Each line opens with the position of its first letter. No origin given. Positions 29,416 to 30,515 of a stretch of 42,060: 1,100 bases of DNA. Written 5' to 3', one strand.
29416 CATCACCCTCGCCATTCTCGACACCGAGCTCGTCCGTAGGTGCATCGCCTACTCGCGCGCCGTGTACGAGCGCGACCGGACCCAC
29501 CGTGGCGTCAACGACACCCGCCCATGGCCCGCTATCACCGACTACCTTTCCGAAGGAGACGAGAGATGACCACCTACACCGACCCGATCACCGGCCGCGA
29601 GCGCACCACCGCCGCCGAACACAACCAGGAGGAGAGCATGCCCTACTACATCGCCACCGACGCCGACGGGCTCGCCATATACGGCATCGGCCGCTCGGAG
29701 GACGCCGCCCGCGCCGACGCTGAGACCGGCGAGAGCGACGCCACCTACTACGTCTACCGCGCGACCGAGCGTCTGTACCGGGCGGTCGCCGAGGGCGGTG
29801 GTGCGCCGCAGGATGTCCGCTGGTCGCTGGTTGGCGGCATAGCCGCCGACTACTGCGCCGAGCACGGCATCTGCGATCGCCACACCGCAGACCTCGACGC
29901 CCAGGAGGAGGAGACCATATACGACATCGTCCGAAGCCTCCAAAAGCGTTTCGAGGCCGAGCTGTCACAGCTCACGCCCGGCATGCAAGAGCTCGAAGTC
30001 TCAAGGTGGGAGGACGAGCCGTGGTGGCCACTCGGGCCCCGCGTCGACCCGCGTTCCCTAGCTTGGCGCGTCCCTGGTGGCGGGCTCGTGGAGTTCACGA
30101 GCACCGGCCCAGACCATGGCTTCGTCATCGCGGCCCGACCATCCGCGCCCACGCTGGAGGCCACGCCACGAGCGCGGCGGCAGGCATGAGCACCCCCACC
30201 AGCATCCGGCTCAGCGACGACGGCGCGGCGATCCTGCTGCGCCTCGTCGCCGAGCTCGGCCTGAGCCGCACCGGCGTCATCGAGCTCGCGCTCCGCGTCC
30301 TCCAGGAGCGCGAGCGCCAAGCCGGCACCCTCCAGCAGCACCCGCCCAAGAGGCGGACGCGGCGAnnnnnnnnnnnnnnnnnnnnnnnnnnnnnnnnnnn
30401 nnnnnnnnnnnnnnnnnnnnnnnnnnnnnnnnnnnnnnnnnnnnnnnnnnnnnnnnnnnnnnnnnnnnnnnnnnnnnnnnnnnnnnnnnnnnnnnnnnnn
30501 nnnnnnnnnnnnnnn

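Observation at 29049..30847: Leaderless, separately operated four-gene operon (with an RHH protein) between immunity and integrase: candidate lysogen-expressed accessory or defence system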

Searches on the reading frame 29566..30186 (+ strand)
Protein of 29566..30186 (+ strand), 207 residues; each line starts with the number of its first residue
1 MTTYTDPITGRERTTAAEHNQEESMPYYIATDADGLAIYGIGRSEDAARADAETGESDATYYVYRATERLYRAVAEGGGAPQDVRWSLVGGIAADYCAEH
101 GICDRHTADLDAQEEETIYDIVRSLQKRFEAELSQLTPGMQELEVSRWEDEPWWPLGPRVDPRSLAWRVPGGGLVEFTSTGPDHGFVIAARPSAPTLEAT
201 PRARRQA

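Call 3: search_protein_families(library=pfam, proteins=[window:29566-30186:+], max_evalue=1)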
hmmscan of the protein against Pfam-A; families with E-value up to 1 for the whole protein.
window:29566-30186:+ (207 aa): 0 families

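Call 4: search_protein_families(library=phrogs, proteins=[window:29566-30186:+], max_evalue=1)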
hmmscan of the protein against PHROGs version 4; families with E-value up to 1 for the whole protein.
window:29566-30186:+ (207 aa): 0 families

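Call 5: search_protein_families(library=padloc, proteins=[window:29566-30186:+], max_evalue=1)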
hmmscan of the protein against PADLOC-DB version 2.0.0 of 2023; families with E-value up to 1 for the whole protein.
window:29566-30186:+ (207 aa): 0 families

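Call 13: search_dna_similar(query=window:29566-30186:+, collection=phages, mode=protein, max_evalue=0.001, max_rows=25)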
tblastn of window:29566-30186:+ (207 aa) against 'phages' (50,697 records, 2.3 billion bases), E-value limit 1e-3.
No match.

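Call 16: find_homologous_proteins(query=window:29566-30186:+, max_evalue=0.001)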
Query window:29566-30186:+ (207 aa): 1 proteins with E <= 0.001 among 883 candidates.
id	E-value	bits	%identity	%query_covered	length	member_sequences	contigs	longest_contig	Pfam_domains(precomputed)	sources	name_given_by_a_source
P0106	4.0e-135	466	100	100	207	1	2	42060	-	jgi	-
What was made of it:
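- On Conserved multi-gene system (any kind): Call 16: g2 is an ORFan at full length.
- g2 has no full-length homologue among 5.8 billion proteins (call 16).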

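Call 37: search_protein_representatives(protein=window:29566-30186:+)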
Query: 207 residues. Proteins with E-value up to 0.001 (for the whole library): 22; up to 1e-10: 3; up to 1e-30: 1. The best 22 are listed.
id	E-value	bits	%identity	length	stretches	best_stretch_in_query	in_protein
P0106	1.3e-135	466.1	100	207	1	1-207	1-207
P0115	4.2e-13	65.8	57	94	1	27-112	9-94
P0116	6.3e-11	58.7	51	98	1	26-110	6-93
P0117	1.2e-08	51.3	57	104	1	26-87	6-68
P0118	2.3e-08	50.4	46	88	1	25-99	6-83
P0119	5.8e-08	49.0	30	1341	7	61-103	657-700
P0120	1.3e-07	47.9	42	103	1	26-113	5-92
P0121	2.0e-07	47.3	57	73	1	26-93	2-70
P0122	2.3e-07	47.1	51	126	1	12-93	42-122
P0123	2.6e-07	46.9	32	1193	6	54-103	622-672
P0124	3.7e-07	46.4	55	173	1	26-91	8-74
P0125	8.6e-07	45.2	34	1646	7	58-102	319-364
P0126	6.1e-06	42.4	48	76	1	26-94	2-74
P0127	3.1e-05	40.1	46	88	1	25-92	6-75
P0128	1.0e-04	38.4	27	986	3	54-200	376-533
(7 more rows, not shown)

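Call 42: search_protein_families(library=pfam, alignment_id=A2, max_evalue=0.1)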
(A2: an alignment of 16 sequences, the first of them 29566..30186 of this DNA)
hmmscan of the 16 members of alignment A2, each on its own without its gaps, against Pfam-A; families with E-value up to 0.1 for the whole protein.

A. member 1, window:29566-30186:+ (207 aa): 0 families

B. families by the number of members that match (of 16 scanned): 3 families
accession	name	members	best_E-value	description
PF18850.6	LPD30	1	0.014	Large polyvalent protein associated domain 30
PF09976.15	TPR_21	1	0.061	Tetratricopeptide repeat-like domain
PF19631.4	Trypco2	1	0.079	Trypsin-co-occurring domain 2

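Call 43: search_protein_families(library=ncbifam, proteins=[window:29566-30186:+], max_evalue=0.1)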
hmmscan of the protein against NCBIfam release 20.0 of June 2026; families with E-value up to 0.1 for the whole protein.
window:29566-30186:+ (207 aa): 1 family
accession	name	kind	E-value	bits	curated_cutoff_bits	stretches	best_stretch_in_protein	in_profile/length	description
NF041861.1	YtfR_transport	equivalog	0.096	11.1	850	0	94-128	152-186/492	galactofuranose ABC transporter, ATP-binding protein YtfR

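Call 108: find_encoding_contigs(protein=P0115, flank=5000, max_places=3)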
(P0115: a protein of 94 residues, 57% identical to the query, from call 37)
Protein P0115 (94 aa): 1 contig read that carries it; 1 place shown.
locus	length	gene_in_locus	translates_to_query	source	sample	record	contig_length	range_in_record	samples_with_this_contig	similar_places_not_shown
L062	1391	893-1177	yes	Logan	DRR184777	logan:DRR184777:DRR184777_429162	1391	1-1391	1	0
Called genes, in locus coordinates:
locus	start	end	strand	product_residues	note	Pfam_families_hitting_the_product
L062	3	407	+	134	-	?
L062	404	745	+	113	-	-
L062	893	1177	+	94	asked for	-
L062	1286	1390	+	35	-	?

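Call 109: find_encoding_contigs(protein=P0116, flank=5000, max_places=3)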
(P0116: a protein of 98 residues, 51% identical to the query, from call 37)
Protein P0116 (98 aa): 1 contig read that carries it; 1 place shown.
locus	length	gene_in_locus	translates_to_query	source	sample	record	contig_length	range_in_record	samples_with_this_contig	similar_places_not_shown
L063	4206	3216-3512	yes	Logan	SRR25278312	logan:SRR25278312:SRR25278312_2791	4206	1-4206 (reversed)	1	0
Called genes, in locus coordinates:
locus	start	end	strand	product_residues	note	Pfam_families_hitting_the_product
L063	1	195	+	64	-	?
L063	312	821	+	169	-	-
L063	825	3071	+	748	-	-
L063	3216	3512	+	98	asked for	-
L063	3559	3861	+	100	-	-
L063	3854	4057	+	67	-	-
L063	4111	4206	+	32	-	?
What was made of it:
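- Tried and rejected: Only short, uninformative contigs were available (calls 108, 109).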

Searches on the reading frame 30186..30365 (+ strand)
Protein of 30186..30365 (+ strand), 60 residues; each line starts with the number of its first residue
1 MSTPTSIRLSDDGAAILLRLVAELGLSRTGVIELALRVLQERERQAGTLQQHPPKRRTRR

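Call 3: search_protein_families(library=pfam, proteins=[window:30186-30365:+], max_evalue=1)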
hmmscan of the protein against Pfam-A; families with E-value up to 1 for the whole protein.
window:30186-30365:+ (60 aa): 2 families
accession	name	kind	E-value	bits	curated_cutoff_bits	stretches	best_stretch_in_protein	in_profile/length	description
PF01402.27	RHH_1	-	0.00037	20.8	20.5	1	5-37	2-34/39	Ribbon-helix-helix protein, copG family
PF25163.1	UBA_RNF31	-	0.057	13.5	27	1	10-45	9-44/57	E3 ubiquitin-protein ligase RNF31, UBA domain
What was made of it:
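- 30186..30368 (+): g3, 60 aa, ribbon-helix-helix (CopG/Arc type) with a basic tail. Probable transcriptional repressor. Call 3: RHH_1, 20.8 bits against a cut-off of 20.5.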

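Call 4: search_protein_families(library=phrogs, proteins=[window:30186-30365:+], max_evalue=1)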
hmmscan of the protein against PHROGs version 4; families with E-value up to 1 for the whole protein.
window:30186-30365:+ (60 aa): 1 family
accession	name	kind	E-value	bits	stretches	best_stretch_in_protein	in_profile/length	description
phrog_876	-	transcription regulation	0.052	14.1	1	4-52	69-117/239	transcriptional repressor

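Call 5: search_protein_families(library=padloc, proteins=[window:30186-30365:+], max_evalue=1)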
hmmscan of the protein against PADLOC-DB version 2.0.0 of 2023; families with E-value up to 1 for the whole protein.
window:30186-30365:+ (60 aa): 0 families

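Call 43: search_protein_families(library=ncbifam, proteins=[window:30186-30365:+], max_evalue=0.1)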
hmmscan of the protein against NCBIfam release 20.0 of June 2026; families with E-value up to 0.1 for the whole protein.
window:30186-30365:+ (60 aa): 0 families

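Call 62: search_solved_structures(query=window:30186-30365:+, max_evalue=10, show_alignments=2)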
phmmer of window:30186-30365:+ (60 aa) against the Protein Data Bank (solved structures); distinct sequences matched with E-value up to 10: 12.
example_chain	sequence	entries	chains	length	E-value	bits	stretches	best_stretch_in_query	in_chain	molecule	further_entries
4ozs_A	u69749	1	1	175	0.13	15.9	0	25-44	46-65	Alpha solenoid protein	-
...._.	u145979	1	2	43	0.22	15.1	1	4-40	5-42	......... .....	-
7bqm_A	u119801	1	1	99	0.26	14.9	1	26-52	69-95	Chantal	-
6wvs_A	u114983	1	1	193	0.53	13.9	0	19-52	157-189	DeNovoTIM15 hyperstable de novo TIM barrel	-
6d26_A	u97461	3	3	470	0.68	13.6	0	4-35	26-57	Prostaglandin D2 receptor 2, Endolysin chimera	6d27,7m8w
6een_B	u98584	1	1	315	0.76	13.5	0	25-44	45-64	Designer Pentatricopeptide Protein dPPR10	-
6kyt_P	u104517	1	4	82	0.86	13.3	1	5-40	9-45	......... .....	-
6een_C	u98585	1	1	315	1.6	12.5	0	25-44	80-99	Designer Pentatricopeptide Protein dPPR10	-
6een_A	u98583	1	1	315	1.7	12.4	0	25-44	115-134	Designer Pentatricopeptide Protein dPPR10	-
2gjh_A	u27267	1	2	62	1.7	12.4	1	10-52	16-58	DESIGNED PROTEIN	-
6een_D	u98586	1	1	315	1.9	12.3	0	25-44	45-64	Designer Pentatricopeptide Protein dPPR10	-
5cwc_A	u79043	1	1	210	5.7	10.8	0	17-43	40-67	Designed helical repeat protein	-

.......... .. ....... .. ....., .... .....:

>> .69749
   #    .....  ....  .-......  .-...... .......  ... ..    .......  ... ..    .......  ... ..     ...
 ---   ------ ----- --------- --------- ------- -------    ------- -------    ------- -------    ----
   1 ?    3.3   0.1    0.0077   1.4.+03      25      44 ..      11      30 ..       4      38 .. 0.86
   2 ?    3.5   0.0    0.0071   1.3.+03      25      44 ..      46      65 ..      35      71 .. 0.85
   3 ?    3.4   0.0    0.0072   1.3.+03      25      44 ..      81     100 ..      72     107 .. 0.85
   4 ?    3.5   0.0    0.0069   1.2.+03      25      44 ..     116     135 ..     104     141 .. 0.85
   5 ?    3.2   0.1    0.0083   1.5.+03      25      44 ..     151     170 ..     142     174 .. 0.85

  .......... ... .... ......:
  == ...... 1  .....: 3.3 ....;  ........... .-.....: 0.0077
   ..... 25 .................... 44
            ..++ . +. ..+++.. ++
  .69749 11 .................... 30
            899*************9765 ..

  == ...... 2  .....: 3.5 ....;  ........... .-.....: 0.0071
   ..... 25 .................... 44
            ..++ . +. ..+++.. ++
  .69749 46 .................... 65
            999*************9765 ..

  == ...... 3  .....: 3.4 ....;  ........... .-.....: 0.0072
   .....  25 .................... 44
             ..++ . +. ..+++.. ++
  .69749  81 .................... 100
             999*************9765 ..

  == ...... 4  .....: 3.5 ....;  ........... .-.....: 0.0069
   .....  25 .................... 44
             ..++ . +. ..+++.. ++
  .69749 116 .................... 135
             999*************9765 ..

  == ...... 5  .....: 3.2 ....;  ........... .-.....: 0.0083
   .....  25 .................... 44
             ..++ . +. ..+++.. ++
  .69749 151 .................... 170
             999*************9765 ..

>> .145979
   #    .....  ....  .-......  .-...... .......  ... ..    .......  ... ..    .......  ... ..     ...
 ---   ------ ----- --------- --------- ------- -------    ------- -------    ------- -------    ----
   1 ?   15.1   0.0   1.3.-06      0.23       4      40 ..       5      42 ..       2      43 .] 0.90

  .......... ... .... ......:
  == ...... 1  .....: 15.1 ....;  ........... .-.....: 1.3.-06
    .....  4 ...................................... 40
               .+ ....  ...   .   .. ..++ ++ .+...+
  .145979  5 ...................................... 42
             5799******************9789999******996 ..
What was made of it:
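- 30186..30368 (+): Call 62: best PDB sequence hit is MazE9, E 0.22, not significant.
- The best, though non-significant, PDB sequence hit of g3 is the RHH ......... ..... (E 0.22, call 62).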
